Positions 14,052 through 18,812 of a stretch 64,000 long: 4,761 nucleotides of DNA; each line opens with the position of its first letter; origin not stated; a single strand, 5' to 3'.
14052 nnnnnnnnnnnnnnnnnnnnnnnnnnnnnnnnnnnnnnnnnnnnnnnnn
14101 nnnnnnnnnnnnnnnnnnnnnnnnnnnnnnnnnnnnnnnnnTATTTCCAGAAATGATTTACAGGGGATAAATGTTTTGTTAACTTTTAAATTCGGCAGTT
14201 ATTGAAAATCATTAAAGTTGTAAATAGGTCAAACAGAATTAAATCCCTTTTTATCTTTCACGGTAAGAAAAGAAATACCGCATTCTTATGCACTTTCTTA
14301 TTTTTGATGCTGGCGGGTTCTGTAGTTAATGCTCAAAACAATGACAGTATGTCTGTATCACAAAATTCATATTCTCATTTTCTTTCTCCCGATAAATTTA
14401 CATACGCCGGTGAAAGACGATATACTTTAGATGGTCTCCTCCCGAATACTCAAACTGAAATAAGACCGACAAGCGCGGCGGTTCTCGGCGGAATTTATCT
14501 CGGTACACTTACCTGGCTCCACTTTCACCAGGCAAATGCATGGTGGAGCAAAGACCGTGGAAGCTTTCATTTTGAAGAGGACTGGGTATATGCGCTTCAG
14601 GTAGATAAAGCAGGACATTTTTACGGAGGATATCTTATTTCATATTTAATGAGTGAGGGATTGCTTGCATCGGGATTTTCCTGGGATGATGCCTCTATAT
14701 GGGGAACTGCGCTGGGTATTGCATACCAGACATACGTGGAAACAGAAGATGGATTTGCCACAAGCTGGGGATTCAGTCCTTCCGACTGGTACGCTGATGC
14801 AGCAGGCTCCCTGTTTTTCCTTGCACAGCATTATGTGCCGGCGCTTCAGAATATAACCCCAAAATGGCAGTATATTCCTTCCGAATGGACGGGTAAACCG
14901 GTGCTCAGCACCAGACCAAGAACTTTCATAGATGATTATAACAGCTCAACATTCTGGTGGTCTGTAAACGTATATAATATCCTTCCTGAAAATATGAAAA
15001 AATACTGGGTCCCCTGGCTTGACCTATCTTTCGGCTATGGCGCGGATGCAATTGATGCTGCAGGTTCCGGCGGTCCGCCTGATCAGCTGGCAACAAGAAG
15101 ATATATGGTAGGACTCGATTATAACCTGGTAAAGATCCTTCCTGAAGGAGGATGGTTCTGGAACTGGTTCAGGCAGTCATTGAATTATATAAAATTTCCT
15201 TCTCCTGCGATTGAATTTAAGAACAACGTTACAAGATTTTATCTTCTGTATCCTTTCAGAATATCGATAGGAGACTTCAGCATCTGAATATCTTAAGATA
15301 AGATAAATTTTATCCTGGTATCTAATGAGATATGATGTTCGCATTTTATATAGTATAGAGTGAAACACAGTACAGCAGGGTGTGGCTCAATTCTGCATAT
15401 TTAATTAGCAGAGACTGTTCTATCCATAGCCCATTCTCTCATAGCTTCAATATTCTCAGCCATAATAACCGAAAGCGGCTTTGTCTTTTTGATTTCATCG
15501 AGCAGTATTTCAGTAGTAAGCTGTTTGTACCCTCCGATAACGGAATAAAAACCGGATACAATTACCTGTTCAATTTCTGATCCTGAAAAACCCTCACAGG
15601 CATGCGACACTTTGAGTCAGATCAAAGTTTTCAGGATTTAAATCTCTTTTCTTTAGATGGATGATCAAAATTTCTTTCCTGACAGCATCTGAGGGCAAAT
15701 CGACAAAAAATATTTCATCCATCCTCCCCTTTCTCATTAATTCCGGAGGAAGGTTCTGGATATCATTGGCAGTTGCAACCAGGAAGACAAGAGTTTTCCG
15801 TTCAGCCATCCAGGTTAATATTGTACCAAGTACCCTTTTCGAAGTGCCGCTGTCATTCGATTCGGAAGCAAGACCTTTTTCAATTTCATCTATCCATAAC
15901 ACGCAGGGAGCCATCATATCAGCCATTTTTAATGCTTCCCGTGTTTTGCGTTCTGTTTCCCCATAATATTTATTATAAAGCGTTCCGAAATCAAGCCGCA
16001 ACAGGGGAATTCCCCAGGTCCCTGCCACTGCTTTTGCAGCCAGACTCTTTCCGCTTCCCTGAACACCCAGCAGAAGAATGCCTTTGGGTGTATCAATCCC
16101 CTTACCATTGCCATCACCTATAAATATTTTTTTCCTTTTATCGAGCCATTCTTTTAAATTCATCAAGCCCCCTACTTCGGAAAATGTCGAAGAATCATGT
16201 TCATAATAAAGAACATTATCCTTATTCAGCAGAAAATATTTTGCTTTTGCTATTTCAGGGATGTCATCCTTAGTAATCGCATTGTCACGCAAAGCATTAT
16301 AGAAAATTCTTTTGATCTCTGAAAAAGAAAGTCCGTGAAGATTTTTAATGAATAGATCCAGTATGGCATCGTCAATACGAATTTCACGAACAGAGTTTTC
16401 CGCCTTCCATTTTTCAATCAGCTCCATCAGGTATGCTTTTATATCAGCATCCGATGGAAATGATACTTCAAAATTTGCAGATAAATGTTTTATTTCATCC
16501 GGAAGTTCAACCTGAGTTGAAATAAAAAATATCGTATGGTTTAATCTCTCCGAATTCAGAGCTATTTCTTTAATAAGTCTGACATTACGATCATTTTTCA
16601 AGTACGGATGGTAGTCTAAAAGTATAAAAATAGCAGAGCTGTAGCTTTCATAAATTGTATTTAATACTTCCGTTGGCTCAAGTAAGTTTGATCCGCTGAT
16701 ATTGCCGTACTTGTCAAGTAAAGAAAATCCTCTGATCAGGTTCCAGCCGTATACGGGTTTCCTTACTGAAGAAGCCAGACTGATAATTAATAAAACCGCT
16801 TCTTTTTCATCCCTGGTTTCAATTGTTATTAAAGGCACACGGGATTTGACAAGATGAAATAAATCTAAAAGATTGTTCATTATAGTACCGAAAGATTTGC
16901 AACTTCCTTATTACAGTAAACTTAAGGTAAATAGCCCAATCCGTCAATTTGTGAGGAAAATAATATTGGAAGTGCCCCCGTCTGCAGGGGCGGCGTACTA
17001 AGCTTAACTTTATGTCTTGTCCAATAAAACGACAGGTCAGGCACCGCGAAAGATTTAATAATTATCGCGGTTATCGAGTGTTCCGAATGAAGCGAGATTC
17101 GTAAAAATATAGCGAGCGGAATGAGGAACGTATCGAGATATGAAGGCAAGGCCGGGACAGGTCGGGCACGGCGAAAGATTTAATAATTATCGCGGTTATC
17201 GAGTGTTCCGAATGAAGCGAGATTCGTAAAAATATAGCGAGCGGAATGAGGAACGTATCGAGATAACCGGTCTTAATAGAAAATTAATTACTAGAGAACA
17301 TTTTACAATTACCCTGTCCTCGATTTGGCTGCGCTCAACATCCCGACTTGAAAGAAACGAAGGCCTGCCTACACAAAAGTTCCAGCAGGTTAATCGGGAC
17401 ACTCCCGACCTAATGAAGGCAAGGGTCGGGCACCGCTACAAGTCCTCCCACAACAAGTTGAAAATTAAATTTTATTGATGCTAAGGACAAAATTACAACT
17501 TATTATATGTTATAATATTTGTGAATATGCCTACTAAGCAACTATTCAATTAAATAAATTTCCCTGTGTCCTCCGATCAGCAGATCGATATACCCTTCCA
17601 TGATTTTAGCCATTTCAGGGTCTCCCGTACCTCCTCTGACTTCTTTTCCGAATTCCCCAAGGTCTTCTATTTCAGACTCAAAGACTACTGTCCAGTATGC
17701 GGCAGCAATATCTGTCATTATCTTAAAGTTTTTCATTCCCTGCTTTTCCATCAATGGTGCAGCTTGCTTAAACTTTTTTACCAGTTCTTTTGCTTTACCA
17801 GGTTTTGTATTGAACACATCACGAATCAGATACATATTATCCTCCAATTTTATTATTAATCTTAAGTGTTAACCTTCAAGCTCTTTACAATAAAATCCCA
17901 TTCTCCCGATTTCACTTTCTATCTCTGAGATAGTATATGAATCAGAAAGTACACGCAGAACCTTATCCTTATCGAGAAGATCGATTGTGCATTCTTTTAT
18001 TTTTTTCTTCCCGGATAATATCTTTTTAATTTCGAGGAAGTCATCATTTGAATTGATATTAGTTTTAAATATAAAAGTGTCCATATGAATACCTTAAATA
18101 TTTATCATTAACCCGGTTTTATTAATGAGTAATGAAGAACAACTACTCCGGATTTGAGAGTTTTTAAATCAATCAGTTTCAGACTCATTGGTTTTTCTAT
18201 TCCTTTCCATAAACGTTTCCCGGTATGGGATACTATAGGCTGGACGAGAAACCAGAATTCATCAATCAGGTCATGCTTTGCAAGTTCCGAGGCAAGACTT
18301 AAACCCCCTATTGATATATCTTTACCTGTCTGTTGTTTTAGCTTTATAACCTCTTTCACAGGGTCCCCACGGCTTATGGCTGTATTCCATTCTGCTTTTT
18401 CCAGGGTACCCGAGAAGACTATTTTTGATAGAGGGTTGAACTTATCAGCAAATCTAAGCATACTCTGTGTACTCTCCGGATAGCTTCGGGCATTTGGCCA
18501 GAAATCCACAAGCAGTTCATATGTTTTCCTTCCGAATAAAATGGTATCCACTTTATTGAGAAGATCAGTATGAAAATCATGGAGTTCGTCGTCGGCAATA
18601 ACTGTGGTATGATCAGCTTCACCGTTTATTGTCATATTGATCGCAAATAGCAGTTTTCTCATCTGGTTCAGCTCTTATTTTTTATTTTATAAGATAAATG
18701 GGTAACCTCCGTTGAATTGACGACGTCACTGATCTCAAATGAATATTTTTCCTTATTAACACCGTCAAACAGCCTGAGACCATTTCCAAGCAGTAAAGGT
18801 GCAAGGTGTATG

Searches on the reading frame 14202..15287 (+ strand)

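Call 61: search_protein_families(library=pfam, proteins=[window:14202-15287:+], max_evalue=0.00001)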
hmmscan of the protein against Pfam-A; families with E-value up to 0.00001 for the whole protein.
window:14202-15287:+ (361 aa): 1 family
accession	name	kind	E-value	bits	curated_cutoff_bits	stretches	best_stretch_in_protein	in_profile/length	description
PF10043.14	DUF2279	-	6.5e-10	40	28.6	1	129-203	9-83/91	Predicted periplasmic lipoprotein (DUF2279)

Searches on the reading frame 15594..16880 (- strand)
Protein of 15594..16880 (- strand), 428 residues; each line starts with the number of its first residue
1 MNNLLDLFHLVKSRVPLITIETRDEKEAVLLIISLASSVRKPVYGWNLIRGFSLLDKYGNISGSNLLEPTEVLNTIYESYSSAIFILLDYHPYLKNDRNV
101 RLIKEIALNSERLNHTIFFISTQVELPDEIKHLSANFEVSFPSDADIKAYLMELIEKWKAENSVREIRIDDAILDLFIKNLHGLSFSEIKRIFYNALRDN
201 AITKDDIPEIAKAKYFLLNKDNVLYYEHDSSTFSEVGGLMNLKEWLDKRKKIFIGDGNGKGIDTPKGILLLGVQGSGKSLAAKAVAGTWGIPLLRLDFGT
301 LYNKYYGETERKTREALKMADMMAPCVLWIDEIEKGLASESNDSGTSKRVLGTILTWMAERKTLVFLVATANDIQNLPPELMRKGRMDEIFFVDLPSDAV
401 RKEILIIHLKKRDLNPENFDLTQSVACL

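Call 61: search_protein_families(library=pfam, proteins=[window:15594-16880:-], max_evalue=0.00001)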
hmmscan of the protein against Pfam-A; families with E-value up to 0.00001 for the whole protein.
window:15594-16880:- (428 aa): 1 family
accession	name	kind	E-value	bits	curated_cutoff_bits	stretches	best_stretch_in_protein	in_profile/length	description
PF00004.35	AAA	-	2.2e-30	106.2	21.2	1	268-394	1-130/131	ATPase family associated with various cellular activities (AAA)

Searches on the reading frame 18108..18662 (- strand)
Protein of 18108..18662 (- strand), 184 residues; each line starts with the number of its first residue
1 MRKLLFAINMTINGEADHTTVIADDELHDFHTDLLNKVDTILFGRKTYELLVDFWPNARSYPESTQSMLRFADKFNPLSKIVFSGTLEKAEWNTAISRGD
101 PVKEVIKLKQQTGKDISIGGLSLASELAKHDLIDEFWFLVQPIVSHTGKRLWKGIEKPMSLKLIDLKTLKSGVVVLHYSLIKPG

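Call 61: search_protein_families(library=pfam, proteins=[window:18108-18662:-], max_evalue=0.00001)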
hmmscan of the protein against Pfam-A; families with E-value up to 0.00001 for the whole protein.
window:18108-18662:- (184 aa): 1 family
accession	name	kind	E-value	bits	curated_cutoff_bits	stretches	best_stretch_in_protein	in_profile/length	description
PF01872.23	RibD_C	-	7.4e-11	42.7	24.1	1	17-175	20-197/197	RibD C-terminal domain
